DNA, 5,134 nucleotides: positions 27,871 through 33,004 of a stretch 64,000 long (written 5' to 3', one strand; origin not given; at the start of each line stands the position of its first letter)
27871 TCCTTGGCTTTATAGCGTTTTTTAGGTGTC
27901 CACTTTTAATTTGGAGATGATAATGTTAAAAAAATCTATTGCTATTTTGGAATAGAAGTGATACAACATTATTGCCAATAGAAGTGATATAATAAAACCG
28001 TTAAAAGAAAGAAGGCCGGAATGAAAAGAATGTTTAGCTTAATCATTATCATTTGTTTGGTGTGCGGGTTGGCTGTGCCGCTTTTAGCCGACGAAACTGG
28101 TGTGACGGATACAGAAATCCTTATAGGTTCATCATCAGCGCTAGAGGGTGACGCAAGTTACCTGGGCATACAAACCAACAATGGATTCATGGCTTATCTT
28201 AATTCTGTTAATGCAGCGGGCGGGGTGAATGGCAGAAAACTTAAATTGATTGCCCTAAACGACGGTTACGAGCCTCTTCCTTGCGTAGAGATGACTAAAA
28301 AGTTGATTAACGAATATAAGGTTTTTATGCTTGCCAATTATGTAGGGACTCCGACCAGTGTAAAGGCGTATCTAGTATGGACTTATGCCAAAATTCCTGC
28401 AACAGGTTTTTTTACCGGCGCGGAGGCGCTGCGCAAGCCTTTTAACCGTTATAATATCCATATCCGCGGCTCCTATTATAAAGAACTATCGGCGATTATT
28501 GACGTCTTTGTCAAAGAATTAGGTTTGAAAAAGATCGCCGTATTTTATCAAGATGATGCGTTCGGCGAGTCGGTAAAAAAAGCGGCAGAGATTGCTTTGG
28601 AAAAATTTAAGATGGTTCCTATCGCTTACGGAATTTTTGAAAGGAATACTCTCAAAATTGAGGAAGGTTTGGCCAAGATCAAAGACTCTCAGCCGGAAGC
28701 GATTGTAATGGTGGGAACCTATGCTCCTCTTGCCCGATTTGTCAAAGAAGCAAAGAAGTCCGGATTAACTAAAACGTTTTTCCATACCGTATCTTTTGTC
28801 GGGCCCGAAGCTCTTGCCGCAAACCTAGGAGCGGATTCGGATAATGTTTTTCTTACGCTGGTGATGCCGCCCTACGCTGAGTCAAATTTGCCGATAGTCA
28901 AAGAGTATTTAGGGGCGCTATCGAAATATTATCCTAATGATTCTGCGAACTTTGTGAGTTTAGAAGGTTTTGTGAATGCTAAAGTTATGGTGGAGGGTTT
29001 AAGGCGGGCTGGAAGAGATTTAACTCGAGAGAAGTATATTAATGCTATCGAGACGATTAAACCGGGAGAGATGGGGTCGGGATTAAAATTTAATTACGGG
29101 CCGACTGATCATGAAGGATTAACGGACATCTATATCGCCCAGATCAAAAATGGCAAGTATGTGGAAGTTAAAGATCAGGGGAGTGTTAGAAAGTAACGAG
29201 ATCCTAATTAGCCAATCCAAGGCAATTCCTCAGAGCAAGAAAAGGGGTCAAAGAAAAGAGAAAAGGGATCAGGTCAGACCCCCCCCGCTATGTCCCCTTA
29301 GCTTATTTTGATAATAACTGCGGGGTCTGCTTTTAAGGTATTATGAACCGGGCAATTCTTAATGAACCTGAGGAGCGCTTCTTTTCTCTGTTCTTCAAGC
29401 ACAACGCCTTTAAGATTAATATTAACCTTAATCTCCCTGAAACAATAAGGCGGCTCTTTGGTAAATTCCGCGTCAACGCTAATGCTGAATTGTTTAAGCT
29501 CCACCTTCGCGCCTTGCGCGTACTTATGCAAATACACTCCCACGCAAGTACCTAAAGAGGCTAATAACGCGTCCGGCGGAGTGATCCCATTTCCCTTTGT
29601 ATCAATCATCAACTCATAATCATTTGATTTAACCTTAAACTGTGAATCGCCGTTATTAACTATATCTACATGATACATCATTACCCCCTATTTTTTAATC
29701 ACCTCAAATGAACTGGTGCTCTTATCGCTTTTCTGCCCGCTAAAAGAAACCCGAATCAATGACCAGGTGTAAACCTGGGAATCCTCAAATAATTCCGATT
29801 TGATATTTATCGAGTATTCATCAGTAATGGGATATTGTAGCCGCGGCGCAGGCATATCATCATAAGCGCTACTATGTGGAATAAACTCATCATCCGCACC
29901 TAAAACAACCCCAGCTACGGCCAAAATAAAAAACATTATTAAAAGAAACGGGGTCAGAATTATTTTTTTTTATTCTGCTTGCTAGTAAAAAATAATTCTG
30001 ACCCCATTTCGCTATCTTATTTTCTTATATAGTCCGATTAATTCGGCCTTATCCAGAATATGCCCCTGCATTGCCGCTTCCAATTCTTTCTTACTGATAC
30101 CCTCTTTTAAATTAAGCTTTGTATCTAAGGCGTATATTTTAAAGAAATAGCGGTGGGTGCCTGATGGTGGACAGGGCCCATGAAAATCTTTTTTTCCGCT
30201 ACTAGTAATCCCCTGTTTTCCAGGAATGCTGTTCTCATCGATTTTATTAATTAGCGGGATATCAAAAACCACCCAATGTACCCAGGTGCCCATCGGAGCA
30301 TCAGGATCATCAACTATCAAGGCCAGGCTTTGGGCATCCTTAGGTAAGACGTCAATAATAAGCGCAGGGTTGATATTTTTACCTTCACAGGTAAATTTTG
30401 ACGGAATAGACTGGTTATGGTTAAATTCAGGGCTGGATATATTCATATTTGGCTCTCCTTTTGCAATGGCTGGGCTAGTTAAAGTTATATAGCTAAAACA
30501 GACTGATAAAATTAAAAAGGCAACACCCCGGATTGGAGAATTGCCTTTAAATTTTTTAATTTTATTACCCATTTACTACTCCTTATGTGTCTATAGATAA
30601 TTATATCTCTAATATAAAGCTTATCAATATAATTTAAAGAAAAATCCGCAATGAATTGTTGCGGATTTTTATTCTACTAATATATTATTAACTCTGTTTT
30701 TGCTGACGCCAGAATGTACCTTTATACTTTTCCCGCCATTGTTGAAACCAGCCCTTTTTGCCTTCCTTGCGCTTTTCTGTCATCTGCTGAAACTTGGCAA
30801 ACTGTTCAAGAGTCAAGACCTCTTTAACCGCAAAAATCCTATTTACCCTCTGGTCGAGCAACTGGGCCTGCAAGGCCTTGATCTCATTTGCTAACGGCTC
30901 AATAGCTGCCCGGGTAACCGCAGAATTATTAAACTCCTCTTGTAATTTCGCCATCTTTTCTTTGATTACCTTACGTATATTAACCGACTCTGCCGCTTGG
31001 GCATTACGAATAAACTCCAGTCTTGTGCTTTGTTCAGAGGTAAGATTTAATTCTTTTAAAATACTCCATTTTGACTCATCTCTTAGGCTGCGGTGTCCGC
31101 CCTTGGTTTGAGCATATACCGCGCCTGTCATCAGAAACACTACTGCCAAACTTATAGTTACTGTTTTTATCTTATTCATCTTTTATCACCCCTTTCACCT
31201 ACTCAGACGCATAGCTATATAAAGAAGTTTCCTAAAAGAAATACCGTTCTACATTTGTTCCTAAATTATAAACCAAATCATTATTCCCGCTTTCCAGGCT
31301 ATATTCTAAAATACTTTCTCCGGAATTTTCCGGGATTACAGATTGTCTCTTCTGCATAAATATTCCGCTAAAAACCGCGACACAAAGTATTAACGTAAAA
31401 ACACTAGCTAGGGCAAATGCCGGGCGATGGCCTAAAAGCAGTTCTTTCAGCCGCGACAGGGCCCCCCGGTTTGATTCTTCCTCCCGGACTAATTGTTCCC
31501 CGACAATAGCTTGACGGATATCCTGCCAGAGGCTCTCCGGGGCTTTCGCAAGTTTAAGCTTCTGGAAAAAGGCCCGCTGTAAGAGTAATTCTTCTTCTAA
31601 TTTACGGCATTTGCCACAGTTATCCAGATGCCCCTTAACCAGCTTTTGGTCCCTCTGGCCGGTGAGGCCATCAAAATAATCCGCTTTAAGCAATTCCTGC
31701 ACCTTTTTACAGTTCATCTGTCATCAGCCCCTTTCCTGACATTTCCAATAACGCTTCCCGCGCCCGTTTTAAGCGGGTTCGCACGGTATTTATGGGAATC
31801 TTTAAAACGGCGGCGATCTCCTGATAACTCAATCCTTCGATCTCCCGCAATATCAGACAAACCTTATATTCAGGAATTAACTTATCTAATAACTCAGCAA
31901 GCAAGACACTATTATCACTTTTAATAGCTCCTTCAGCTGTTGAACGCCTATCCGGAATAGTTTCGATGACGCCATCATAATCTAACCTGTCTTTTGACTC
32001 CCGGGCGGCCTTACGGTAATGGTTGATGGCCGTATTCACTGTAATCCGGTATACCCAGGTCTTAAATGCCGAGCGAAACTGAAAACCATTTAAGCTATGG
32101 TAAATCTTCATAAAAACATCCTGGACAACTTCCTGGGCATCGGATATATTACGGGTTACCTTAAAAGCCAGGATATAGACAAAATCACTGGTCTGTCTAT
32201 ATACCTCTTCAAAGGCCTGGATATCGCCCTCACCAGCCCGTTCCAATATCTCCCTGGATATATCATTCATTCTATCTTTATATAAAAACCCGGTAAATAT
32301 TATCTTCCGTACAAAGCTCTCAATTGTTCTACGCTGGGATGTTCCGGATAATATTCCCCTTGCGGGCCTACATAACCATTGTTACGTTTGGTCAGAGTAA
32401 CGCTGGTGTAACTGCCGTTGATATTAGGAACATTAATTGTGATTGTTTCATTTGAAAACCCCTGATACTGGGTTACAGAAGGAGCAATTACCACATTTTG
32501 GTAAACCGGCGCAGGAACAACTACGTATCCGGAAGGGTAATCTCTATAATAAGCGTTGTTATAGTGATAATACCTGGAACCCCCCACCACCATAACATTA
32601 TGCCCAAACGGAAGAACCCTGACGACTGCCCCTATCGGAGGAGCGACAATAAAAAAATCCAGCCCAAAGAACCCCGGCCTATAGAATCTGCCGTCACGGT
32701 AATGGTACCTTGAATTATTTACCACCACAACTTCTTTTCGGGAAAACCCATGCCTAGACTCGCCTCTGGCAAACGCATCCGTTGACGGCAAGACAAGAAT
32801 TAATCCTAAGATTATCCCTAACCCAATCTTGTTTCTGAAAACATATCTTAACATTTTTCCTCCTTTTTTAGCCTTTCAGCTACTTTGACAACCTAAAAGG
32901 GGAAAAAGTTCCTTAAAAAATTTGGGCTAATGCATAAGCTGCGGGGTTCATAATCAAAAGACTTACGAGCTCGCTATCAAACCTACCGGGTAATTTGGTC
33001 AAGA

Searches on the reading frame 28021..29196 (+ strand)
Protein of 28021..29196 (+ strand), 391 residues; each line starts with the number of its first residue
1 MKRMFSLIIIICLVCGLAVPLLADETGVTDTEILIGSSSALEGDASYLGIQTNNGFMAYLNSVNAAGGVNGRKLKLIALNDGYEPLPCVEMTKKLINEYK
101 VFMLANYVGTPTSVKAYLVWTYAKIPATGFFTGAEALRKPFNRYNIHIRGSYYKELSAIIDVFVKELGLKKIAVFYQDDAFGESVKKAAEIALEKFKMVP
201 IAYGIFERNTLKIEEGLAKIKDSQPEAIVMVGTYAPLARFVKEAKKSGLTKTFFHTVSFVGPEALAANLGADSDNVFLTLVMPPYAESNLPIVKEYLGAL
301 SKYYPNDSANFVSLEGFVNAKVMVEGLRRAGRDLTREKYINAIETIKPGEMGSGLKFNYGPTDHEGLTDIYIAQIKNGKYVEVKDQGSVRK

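Call 9: search_protein_families(library=pfam, proteins=[window:28021-29196:+], max_evalue=0.001)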
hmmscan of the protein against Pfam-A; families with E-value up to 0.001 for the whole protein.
window:28021-29196:+ (391 aa): 3 families
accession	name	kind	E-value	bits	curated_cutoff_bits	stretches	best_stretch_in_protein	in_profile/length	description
PF13458.12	Peripla_BP_6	-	2.9e-52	178.9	31.7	1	33-378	2-342/343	Periplasmic binding protein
PF01094.35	ANF_receptor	-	1.6e-06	27.9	25.4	1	63-334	13-297/353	Receptor family ligand binding region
PF13433.12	Peripla_BP_5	-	3.9e-05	23.4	27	0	41-104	9-72/363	Periplasmic binding protein domain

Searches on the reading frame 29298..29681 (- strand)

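Call 9: search_protein_families(library=pfam, proteins=[window:29298-29681:-], max_evalue=0.001)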
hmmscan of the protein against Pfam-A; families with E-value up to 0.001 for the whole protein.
window:29298-29681:- (127 aa): 1 family
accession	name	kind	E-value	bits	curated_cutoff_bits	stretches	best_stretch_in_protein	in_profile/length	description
PF02566.24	OsmC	-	7.2e-19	68.5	27.5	1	29-123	2-98/100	OsmC-like protein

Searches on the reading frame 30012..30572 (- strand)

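Call 9: search_protein_families(library=pfam, proteins=[window:30012-30572:-], max_evalue=0.001)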
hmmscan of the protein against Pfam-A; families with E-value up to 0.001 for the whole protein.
window:30012-30572:- (186 aa): 1 family
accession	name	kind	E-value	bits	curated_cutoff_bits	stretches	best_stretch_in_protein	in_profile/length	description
PF01161.25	PBP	-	8.2e-39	133.5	24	1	56-182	2-135/135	Phosphatidylethanolamine-binding protein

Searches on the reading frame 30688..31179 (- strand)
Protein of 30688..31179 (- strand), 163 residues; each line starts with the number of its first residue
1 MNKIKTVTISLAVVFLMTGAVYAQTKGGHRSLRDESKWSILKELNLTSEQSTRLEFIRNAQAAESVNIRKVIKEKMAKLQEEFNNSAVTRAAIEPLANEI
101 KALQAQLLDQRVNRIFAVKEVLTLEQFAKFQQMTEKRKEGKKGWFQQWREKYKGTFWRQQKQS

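Call 9: search_protein_families(library=pfam, proteins=[window:30688-31179:-], max_evalue=0.001)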
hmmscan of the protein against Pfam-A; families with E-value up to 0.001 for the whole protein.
window:30688-31179:- (163 aa): 2 families
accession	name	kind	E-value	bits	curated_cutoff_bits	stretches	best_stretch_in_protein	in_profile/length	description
PF13801.11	Metal_resist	-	1e-09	39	29.2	1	6-128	2-124/125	Heavy-metal resistance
PF07813.17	LTXXQ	-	1.6e-05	26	24.3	1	40-133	9-99/100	LTXXQ motif family protein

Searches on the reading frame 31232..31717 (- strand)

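Call 9: search_protein_families(library=pfam, proteins=[window:31232-31717:-], max_evalue=0.001)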
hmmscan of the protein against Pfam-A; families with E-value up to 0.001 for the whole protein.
window:31232-31717:- (161 aa): 1 family
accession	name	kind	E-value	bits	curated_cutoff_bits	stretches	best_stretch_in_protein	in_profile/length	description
PF13490.11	zf-HC2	-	0.00013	22.4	22.2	1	3-38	1-35/35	Putative zinc-finger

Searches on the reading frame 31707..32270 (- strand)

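Call 9: search_protein_families(library=pfam, proteins=[window:31707-32270:-], max_evalue=0.001)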
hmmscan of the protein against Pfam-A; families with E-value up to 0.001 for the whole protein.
window:31707-32270:- (187 aa): 7 families
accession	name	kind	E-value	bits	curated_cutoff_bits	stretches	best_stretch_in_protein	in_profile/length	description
PF08281.18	Sigma70_r4_2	-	1.3e-16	60.4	25.7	1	123-174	3-54/54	Sigma-70, region 4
PF04542.20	Sigma70_r2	-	2.8e-15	56.3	24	1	24-90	2-70/71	Sigma-70 region 2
PF04545.22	Sigma70_r4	-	4.7e-09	36.1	24.1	1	127-174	1-48/50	Sigma-70, region 4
PF07638.17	Sigma70_ECF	-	7.3e-05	23.2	21.1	1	116-174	118-179/185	ECF sigma factor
PF13556.12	HTH_30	-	0.00027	21.1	27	1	146-174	12-40/59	PucR C-terminal helix-turn-helix domain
PF13384.12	HTH_23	-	0.00042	20.5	24.6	1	139-170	10-41/50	Homeodomain-like domain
PF12840.13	HTH_20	-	0.00057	20.3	27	0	137-169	9-41/51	Helix-turn-helix domain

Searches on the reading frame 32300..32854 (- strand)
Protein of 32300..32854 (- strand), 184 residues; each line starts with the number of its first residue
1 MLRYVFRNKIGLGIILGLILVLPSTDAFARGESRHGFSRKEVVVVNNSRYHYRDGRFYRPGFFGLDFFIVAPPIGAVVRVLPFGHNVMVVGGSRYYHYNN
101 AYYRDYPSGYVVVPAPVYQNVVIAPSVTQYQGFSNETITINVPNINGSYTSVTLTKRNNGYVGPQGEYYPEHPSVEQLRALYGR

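Call 9: search_protein_families(library=pfam, proteins=[window:32300-32854:-], max_evalue=0.001)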
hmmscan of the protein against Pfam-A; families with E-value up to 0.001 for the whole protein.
window:32300-32854:- (184 aa): 1 family
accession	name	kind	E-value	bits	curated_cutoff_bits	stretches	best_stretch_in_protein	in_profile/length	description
PF20125.4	DUF6515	-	4.6e-13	49.8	24.9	1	42-121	60-137/179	Family of unknown function (DUF6515)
